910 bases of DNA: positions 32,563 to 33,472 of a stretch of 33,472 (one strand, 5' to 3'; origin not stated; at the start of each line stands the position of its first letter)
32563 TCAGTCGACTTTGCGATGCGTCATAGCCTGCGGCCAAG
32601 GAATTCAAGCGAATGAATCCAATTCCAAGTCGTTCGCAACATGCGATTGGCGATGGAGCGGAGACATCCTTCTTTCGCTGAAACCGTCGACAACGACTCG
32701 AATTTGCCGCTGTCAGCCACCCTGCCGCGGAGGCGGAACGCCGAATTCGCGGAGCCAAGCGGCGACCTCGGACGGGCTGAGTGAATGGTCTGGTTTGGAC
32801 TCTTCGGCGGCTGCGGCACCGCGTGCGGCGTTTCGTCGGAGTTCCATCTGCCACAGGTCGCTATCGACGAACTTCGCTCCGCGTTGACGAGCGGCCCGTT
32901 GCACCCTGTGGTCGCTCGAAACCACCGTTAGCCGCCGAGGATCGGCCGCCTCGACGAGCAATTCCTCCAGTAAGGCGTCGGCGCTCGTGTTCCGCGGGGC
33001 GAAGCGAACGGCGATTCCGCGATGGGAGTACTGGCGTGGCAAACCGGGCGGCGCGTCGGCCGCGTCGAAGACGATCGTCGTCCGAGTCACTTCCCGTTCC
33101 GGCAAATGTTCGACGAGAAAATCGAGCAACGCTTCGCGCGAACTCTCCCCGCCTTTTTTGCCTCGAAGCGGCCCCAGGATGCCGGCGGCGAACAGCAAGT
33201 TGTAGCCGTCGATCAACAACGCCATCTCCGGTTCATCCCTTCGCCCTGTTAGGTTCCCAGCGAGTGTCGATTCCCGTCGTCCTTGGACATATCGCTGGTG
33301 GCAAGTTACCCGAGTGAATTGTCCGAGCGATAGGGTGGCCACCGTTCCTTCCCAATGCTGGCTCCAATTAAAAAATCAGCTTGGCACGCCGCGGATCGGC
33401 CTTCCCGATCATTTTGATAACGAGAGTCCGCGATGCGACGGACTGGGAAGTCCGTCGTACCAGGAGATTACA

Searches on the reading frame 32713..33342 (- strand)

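Call 6: search_protein_families(library=pfam, proteins=[window:32713-33342:-], max_evalue=0.01)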
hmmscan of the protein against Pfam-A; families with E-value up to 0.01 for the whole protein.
window:32713-33342:- (209 aa): 1 family
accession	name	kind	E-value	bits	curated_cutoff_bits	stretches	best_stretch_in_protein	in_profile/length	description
PF05991.17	NYN_YacP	-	3e-19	70.1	24.6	1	42-183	1-142/166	YacP-like NYN domain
